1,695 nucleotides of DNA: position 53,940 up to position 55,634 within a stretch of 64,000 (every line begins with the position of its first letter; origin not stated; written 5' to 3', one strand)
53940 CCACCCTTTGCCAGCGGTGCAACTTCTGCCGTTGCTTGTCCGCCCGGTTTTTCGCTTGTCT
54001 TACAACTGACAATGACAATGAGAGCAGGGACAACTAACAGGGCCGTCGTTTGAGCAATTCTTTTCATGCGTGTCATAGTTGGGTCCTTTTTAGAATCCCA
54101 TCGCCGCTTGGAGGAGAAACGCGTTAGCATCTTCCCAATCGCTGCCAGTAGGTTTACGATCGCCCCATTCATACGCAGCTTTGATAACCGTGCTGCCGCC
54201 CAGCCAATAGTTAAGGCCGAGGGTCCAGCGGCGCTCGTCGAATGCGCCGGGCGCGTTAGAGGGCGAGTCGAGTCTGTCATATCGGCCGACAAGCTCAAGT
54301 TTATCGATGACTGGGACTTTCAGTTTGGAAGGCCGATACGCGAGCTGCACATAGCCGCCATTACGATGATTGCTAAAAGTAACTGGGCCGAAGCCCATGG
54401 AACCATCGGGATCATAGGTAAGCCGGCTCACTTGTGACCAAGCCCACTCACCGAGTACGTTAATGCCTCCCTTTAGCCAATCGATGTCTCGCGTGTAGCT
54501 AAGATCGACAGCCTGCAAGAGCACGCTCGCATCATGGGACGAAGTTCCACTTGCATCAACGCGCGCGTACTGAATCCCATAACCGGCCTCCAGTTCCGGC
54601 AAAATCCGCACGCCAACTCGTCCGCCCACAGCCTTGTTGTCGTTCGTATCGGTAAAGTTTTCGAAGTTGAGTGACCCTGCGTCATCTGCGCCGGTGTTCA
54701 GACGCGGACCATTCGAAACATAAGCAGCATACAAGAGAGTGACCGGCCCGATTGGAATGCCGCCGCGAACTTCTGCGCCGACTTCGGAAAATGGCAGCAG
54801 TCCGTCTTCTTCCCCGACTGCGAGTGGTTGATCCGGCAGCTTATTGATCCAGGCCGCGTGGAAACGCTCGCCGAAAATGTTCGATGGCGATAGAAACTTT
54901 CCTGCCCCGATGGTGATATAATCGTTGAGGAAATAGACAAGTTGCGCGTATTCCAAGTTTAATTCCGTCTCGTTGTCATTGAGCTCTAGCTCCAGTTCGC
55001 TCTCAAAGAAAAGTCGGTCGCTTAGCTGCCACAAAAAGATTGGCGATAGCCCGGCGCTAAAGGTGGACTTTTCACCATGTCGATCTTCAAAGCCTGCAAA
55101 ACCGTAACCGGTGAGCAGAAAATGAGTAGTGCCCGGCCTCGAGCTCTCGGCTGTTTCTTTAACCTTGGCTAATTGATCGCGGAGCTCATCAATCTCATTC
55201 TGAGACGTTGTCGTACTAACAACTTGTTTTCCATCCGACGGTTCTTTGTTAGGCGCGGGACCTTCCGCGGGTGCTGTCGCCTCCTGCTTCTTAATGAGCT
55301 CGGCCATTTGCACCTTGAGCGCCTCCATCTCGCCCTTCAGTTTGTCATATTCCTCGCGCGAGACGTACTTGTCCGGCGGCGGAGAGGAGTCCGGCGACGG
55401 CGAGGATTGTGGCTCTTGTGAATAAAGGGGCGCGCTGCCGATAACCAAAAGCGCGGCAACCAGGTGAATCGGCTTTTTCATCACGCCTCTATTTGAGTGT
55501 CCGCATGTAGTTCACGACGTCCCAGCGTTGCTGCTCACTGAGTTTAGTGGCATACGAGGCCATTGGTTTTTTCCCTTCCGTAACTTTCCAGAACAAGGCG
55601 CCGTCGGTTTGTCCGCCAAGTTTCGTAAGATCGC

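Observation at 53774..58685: NrfC/NrfD-type quinone module co-operonic with two monoheme cytochromes c and an outer-membrane beta-barrel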

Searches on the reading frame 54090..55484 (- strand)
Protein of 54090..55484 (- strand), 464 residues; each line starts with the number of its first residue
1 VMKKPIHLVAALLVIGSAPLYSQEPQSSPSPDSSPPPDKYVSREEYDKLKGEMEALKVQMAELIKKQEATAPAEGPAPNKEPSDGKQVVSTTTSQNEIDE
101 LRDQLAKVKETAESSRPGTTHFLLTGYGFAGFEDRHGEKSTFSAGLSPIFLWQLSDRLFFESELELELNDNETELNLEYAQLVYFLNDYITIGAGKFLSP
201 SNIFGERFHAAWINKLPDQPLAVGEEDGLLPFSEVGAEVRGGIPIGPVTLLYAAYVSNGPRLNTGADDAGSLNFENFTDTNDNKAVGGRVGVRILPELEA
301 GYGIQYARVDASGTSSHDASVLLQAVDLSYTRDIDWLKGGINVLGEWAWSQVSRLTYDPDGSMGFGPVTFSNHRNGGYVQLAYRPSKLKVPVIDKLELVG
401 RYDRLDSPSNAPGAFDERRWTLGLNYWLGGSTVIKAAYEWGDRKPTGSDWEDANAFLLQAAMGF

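Call 3: search_protein_families(library=pfam, proteins=[window:54090-55484:-], max_evalue=0.1)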
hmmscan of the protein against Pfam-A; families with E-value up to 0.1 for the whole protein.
window:54090-55484:- (464 aa): 5 families
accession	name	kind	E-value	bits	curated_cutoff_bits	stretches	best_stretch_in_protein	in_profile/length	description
PF13609.12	Porin_4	-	0.0034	17.7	27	1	273-443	173-307/310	Gram-negative porin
PF07396.17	Porin_O_P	-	0.0042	16.8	20.9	0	374-448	264-351/370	Phosphate-selective porin O and P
PF19084.5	DUF5775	-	0.0049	17.6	28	1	45-93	27-74/81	Family of unknown function (DUF5775)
PF15743.10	SPATA1_C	-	0.049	14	27.8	1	44-108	58-121/150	Spermatogenesis-associated C-terminus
PF07956.16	DUF1690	-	0.088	13.7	29.7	0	48-114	38-101/139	Protein of Unknown function (DUF1690)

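Call 4: search_protein_families(library=ncbifam, proteins=[window:54090-55484:-], max_evalue=0.1)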
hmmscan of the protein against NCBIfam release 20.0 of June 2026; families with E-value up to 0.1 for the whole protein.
window:54090-55484:- (464 aa): 0 families

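Call 7: find_homologous_proteins(query=window:54090-55484:-)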
Query window:54090-55484:- (464 aa): 1459 proteins with E <= 0.001 among 8000 candidates; the best 120 are listed.
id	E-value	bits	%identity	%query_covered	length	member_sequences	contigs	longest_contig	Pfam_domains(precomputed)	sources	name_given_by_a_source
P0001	0.0e+0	1056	100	100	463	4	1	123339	-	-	-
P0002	9.5e-188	643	64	100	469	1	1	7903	PF07396.18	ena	-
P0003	1.2e-185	636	65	93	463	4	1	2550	PF07396.18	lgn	-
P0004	1.6e-185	635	64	100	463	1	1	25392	PF07396.18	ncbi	-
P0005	4.6e-185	634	63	99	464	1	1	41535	PF07396.18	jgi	jgi:hypothetical protein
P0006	2.2e-184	632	62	100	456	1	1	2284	PF07396.18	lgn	-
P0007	3.2e-184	631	62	100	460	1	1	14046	PF07396.18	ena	-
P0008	9.2e-184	630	63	100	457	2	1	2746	-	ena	-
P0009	5.8e-183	627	66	92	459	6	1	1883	PF07396.18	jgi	-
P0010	6.2e-183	627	61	100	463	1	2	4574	PF07396.18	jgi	jgi:hypothetical protein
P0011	7.3e-183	627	65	92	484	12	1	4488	-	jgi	-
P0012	4.5e-181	621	63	99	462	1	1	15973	PF07396.18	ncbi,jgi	-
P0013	7.6e-181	620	63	100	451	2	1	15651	PF07396.18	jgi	-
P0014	2.2e-179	615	65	92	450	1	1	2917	PF07396.18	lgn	-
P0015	9.3e-179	613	65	92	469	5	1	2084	-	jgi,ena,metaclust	metaclust:\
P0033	3.4e-141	489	53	92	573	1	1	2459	PF13442.12,PF00034.27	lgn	-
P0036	9.5e-138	478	51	95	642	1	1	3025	PF13442.12,PF00034.27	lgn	-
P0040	1.8e-133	464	50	95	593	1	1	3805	PF07396.18,PF13442.12,PF00034.27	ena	-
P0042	2.9e-133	463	51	98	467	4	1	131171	-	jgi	jgi:hypothetical protein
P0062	5.9e-129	449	49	95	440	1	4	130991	-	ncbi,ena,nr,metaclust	ncbi:MAG: hypothetical protein ABS95_00770 [Verrucomicrobia bacterium SCN 57-15]|nr:MAG: hypothetica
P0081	1.1e-127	445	48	92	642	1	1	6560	PF07396.18,PF13442.12,PF00034.27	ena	-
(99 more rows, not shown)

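Call 11: find_encoding_contigs(protein=P0042, flank=10000, max_places=2)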
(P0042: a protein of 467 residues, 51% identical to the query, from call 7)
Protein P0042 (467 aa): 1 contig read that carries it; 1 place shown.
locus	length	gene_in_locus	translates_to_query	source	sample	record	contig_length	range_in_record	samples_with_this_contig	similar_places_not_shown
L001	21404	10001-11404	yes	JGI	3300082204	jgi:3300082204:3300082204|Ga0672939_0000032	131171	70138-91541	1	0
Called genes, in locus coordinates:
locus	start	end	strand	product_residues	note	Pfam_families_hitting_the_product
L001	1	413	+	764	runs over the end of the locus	PF00122:E1-E2_ATPase, PF00702:Hydrolase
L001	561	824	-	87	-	-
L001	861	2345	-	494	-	PF13246:Cation_ATPase, PF00702:Hydrolase, PF00689:Cation_ATPase_C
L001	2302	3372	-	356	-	PF00690:Cation_ATPase_N, PF00122:E1-E2_ATPase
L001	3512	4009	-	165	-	PF00027:cNMP_binding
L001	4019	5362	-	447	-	PF04107:GCS2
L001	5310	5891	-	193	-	-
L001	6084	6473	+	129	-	PF12833:HTH_18, PF00165:HTH_AraC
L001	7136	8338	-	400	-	PF08240:ADH_N, PF00107:ADH_zinc_N, PF13602:ADH_zinc_N_2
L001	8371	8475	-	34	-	-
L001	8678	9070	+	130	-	PF00165:HTH_AraC (faint), PF12833:HTH_18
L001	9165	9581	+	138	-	PF07681:DoxX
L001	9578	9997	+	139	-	PF13442:Cytochrome_CBB3, PF00034:Cytochrom_C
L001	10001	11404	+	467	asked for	-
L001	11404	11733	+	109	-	-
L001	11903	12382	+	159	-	PF00072:Response_reg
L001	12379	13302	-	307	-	PF10114:PocR, PF00165:HTH_AraC, PF12833:HTH_18, PF00165:HTH_AraC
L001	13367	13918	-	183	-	PF00027:cNMP_binding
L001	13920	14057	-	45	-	-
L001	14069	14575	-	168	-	PF00582:Usp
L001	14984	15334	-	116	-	-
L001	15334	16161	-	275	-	PF04542:Sigma70_r2, PF08281:Sigma70_r4_2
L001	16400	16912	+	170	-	-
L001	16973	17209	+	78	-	-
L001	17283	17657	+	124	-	PF07100:ASRT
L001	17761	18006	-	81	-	-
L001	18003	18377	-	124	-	-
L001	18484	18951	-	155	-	PF00293:NUDIX (weak)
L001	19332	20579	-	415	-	PF02636:Methyltransf_28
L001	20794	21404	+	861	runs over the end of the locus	PF00912:Transgly, PF00905:Transpeptidase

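Call 12: find_encoding_contigs(protein=P0062, flank=10000, max_places=2)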
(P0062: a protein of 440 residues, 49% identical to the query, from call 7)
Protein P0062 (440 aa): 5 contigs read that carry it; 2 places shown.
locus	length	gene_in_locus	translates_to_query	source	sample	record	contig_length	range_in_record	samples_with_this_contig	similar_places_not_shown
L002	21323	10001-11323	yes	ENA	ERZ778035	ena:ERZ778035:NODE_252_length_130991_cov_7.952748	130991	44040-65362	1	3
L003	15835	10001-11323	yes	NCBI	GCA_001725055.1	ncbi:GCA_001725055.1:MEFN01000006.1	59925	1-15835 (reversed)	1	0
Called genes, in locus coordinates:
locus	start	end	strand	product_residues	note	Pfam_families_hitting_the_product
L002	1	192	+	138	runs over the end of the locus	PF03860:Csp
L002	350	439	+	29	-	-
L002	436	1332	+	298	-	-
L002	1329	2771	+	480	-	PF05762:VWA_CoxE (weak), PF00092:VWA, PF13519:VWA_2, PF13768:VWA_3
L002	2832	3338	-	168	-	-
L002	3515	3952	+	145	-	PF00072:Response_reg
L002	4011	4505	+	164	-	-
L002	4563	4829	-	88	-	-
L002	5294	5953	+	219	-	PF04542:Sigma70_r2, PF08281:Sigma70_r4_2, PF04545:Sigma70_r4 (weak)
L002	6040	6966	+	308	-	PF25160:LdpA_Fe-S-bd (faint), PF00037:Fer4 (faint), PF12838:Fer4_7 (weak), PF13247:Fer4_11, PF12797:Fer4_2 (weak), PF12837:Fer4_6 (weak), PF13187:Fer4_9 (weak), PF13247:Fer4_11 (weak), +2 more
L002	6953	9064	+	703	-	PF03916:NrfD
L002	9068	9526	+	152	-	PF13442:Cytochrome_CBB3, PF00034:Cytochrom_C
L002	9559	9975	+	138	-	PF13442:Cytochrome_CBB3, PF00034:Cytochrom_C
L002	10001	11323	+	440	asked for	-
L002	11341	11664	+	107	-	-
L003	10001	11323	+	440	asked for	-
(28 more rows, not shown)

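Call 16: find_related_loci(query=A1, collection=genome_contigs, flank=10000)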
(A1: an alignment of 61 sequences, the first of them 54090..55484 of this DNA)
Query A1 (464 aa) in genome_contigs; peptide patterns used: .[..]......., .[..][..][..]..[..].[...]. (x = any residue, [..] = any of these).
271 stretches matched a pattern; 244 encode a relative of the query (tblastn E <= 1e-3); the best 80 are kept; 80 distinct loci.
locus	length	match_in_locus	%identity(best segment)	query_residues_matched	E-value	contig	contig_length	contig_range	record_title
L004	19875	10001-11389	64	2-464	0e+0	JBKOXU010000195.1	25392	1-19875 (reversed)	MAG: Verrucomicrobiota bacterium isolate GB_HAYS_MAG_00079 GB_HAYS_000000528299, whole genome shotgun sequence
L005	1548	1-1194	62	65-464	3e-177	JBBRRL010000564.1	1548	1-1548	MAG: Nitrospirales bacterium isolate La5-N1 La5_metabat2.088_K_1697964_L_1548_cov_5.0000, whole genome shotgun sequence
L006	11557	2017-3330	53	8-464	4e-145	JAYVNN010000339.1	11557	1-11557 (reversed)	MAG: Chthoniobacter sp. isolate GL65_DN_metabat_42_sub GL65_DN_metabat_42_sub_338, whole genome shotgun sequence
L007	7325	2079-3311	52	37-464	1e-139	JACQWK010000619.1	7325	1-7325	MAG: Verrucomicrobia bacterium isolate NC_groundwater_1487_Ag_S-0.65um_59_29 S_p65_S5_coassembly_k141_4519568, whole gen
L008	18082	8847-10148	51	3-464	4e-134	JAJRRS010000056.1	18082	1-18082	MAG: Planctomycetota bacterium isolate Dive100_bin3.48 k141_257664, whole genome shotgun sequence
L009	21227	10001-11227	51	36-464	4e-131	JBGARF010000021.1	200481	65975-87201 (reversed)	MAG: Limisphaerales bacterium isolate MAG_MBR_H10.46 MBRH10-46_opera_contig_290, whole genome shotgun sequence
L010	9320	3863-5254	47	1-464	1e-128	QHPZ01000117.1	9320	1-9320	MAG: Verrucomicrobia bacterium isolate AV17 14_0903_13_30cm_scaffold_2480924_curated, whole genome shotgun sequence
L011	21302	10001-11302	48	36-464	6e-127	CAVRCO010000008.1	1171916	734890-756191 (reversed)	MAG: uncultured Verrucomicrobiae bacterium isolate MFD03346.bin.2.17 genome assembly, contig: contig_17354, whole genome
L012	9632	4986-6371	51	1-464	8e-127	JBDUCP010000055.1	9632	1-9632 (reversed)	MAG: Verrucomicrobiota bacterium isolate cluster4_bin.5 NODE_19931_length_9632_cov_10.420591, whole genome shotgun seque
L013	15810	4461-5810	47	2-464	3e-126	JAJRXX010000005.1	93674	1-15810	MAG: Planctomycetota bacterium isolate Dive96_bin3.198 k141_161942, whole genome shotgun sequence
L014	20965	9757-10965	49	39-464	4e-125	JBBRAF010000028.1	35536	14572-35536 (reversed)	MAG: Chthoniobacterales bacterium isolate Co_metawrap_2281 Cmw_2281_k141_27891022_length_35536_cov_58.9934, whole genome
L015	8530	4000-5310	48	2-464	7e-125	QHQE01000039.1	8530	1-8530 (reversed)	MAG: Verrucomicrobia bacterium isolate AV134 14_1009_09_30cm_scaffold_14395_curated, whole genome shotgun sequence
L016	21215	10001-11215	49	40-464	4e-124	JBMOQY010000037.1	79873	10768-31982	MAG: Verrucomicrobiota bacterium isolate Betzabe_MAG166 MAG166_37, whole genome shotgun sequence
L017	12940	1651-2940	49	40-464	3e-124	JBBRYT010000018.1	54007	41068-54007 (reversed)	MAG: Chthoniobacterales bacterium isolate La5_metabat2.155 La5_metabat2.155_K_1562019_L_54007_cov_16.0057, whole genome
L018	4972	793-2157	49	1-464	8e-125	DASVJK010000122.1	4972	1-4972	MAG TPA_asm: Chthoniobacterales bacterium isolate SMAG_U3017 k141_621007, whole genome shotgun sequence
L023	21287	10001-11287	49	37-464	1e-121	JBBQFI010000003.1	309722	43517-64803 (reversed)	MAG: Chthoniobacterales bacterium isolate Co_metawrap_1036 Cmw_1036_k141_4027404_length_309722_cov_21.9850, whole genome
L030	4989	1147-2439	47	35-464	1e-120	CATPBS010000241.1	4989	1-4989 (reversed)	MAG: uncultured Candidatus Udaeobacter sp. isolate COA_Bin_6_6 genome assembly, contig: co_assembly_000000204738, whole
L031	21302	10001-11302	47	27-464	3e-119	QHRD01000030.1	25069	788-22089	MAG: Verrucomicrobia bacterium isolate AV111 14_0903_13_30cm_scaffold_475608_curated, whole genome shotgun sequence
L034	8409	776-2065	47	19-464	2e-119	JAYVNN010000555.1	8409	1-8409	MAG: Chthoniobacter sp. isolate GL65_DN_metabat_42_sub GL65_DN_metabat_42_sub_554, whole genome shotgun sequence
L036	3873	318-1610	47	35-464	1e-121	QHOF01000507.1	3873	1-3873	MAG: Verrucomicrobia bacterium isolate AV59 14_1009_16_30cm_scaffold_231347_curated, whole genome shotgun sequence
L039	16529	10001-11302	46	28-464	9e-119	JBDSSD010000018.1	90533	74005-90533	MAG: Opitutus sp. isolate cluster1_bin.526 k127_12138847, whole genome shotgun sequence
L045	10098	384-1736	46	9-464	1e-116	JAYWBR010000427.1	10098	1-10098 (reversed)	MAG: Verrucomicrobiota bacterium isolate GL93_UP_metabat_23 GL93_UP_metabat_23_426, whole genome shotgun sequence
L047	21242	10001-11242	48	36-464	1e-118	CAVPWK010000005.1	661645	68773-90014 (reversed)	MAG: uncultured Verrucomicrobiae bacterium isolate MFD00392.bin.2.120 genome assembly, contig: contig_11450, whole genom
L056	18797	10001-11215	47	36-464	4e-111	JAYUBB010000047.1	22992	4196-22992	MAG: Opitutaceae bacterium isolate GFS_6688 GFS_6688_46, whole genome shotgun sequence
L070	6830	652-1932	43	1-464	2e-105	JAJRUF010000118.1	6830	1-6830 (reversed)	MAG: Gammaproteobacteria bacterium isolate Dive96_bin10.159 k141_1495219, whole genome shotgun sequence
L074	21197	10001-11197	44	32-464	2e-104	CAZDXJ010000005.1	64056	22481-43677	MAG TPA_asm: uncultured Methylococcaceae bacterium isolate SRP216583_co2_184 genome assembly, contig: NODE_184_length_64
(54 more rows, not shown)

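Call 24: predict_structure(alignment_id=A1)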
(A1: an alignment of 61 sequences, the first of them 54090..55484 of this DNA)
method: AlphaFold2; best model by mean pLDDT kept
length: 464 residues; sequences in the alignment: 61
mean_pLDDT: 83.0   pTM: 0.73
mean pLDDT of the five models: 83.0, 82.3, 80.3, 78.9, 78.2
residues with pLDDT >= 90: 267; 70-90: 113; 50-70: 27; < 50: 57
segments of 3 or more residues with pLDDT < 50: 1-8, 16-41, 71-93
pLDDT, mean of each block of 10 residues (from residue 1): 45 47 35 41 68 81 72 44 41 65 76 60 93 93 95 90 93 92 95 94 79 87 84 94 95 96 89 82 92 94 95 93 96 96 96 93 89 94 96 96 91 89 96 97 88 96 96
secondary structure, 60 per line:
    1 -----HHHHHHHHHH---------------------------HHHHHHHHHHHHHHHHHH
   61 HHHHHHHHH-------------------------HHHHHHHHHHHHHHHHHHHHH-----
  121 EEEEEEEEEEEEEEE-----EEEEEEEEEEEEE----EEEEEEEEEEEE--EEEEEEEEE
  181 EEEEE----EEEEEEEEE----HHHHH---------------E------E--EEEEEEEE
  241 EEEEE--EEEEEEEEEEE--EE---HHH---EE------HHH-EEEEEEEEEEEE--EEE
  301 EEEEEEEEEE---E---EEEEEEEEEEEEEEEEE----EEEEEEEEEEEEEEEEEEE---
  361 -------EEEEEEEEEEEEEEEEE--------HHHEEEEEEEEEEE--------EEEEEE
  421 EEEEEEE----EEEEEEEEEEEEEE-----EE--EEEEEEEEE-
elements in order: H6-15 H43-69 H95-115 E121-135 E141-153 E158-169 E172-185 E190-198 H203-207 E233-245 E248-258 E284-295 E298-310 E318-334 E339-357 E368-384 E396-406 E415-427 E432-445 E455-463

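Call 26: search_protein_families(library=pfam, proteins=[L047:8128-9369:+, L031:5968-7185:+, L045:2107-2829:+, L036:2101-3180:+, L015:6620-7801:+, L015:5719-6219:+], max_evalue=0.01)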
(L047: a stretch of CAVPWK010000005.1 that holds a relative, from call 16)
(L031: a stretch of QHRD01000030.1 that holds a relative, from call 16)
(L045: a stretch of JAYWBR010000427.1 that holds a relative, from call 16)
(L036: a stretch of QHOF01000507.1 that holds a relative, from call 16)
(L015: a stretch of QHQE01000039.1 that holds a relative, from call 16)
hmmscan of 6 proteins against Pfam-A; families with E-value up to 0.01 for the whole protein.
L047:8128-9369:+ (413 aa): 1 family
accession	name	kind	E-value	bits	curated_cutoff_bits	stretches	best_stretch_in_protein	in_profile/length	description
PF00127.26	Copper-bind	-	4.5e-10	40.3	21.2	1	40-128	2-98/99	Copper binding proteins, plastocyanin/azurin family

L031:5968-7185:+ (405 aa): 1 family
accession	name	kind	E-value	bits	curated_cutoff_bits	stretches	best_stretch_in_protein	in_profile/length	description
PF13505.12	OMP_b-brl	-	0.0063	17.1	28.7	0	351-391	35-74/175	Outer membrane protein beta-barrel domain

L045:2107-2829:+ (240 aa): 3 families
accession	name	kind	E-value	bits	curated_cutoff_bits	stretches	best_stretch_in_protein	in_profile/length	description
PF13620.12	CarboxypepD_reg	-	1.8e-05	25.4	32.3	1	182-236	30-82/82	Carboxypeptidase regulatory-like domain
PF13715.12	CarbopepD_reg_2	-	0.0013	19.2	32.2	1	184-208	28-52/88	CarboxypepD_reg-like domain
PF14686.12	fn3_3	-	0.0014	18.8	24.4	1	182-227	27-70/75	Polysaccharide lyase family 4, domain II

L036:2101-3180:+ (359 aa): 1 family
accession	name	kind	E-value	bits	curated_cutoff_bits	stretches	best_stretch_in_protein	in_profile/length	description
PF01436.27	NHL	-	6.2e-05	23.3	20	1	63-83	2-22/28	NHL repeat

L015:6620-7801:+ (393 aa): 1 family
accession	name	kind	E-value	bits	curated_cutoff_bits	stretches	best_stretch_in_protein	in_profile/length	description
PF13668.12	Ferritin_2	-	9.6e-08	32.7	24.7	1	77-289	1-130/138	Ferritin-like domain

L015:5719-6219:+ (166 aa): 1 family
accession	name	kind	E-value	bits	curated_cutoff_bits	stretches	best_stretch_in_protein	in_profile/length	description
PF07332.16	Phage_holin_3_6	-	0.0058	17.1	28.4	1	94-147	38-96/116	Putative Actinobacterial Holin-X, holin superfamily III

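Call 28: fold_search(model_id=the predicted structure, library=pdb)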
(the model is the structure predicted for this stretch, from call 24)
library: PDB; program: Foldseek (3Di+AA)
matches with E <= 10: 998; with E <= 0.001: 251
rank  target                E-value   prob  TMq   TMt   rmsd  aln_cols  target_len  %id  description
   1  9a32_MODEL_1_A        3.5e-12  1.00  0.42  0.51  15.2       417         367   12  Model of E. coli OmpC by in-cell photo-crosslinking MS and deep learning (released 2023-02-24)
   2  6ehe                  5.6e-11  1.00  0.46  0.66   6.7       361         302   13  OmpTdeltaL8 (loop L8 deletion mutant of OmpT), an outer membrane protein of Vibrio cholerae (released 2018-04-25)
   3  6ehd                  8.6e-11  1.00  0.45  0.61   7.2       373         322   13  OmpT (in-vitro folded), an outer membrane protein of Vibrio cholerae (released 2018-04-25)
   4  8bym_A                1.0e-10  1.00  0.45  0.63   7.7       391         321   12  Outer membrane attachment porin OmpM1 from Veillonella parvula (released 2023-11-08)
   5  8bys_B                1.3e-10  1.00  0.45  0.63   8.0       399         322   11  Outer membrane attachment porin OmpM1 from Veillonella parvula, native (released 2023-11-08)
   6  8bys_A                2.2e-10  1.00  0.46  0.64   7.6       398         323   10  Outer membrane attachment porin OmpM1 from Veillonella parvula, native (released 2023-11-08)
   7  8byt_A                2.3e-10  1.00  0.46  0.66   6.6       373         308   11  Outer membrane attachment porin OmpM1 from Veillonella parvula, C3 symmetry (released 2023-11-08)
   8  6ehf                  4.1e-10  1.00  0.46  0.64   6.9       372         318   14  OmpT (in-vitro folded), an outer membrane protein Vibrio cholerae (trimer form) (released 2018-04-25)
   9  5ldt_A                4.5e-10  1.00  0.39  0.43  10.6       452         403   12  Crystal Structures of MOMP from Campylobacter jejuni (released 2016-10-26)
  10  5oyk                  9.8e-10  1.00  0.44  0.61   7.4       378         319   13  Outer-membrane expressed OmpT of Vibrio cholerae (released 2018-04-25)
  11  8i8r_A                1.1e-09  1.00  0.48  0.61   6.6       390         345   14  Cryo-EM Structure of OmpC3-MlaA Complex in MSP2N2 Nanodiscs (released 2023-12-20)
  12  5o9c_A                1.2e-09  1.00  0.49  0.63   6.5       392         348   12  Crystal structure of Omp36 from Enterobacter aerogenes (released 2018-06-27)
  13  4d64_A                2.1e-09  1.00  0.51  0.66   6.1       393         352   13  Structure of porin Omp-Pst1 from P. stuartii; the crystallographic symmetry generates a dimer of trimers. (released 2016-03-09)
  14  5ldv                  2.3e-09  1.00  0.34  0.38  16.3       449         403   12  Crystal Structures of MOMP from Campylobacter jejuni (released 2016-10-26)
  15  3wi5                  2.5e-09  1.00  0.44  0.62   6.8       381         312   11  Crystal structure of the Loop 7 mutant PorB from Neisseria meningitidis serogroup B (released 2014-01-01)
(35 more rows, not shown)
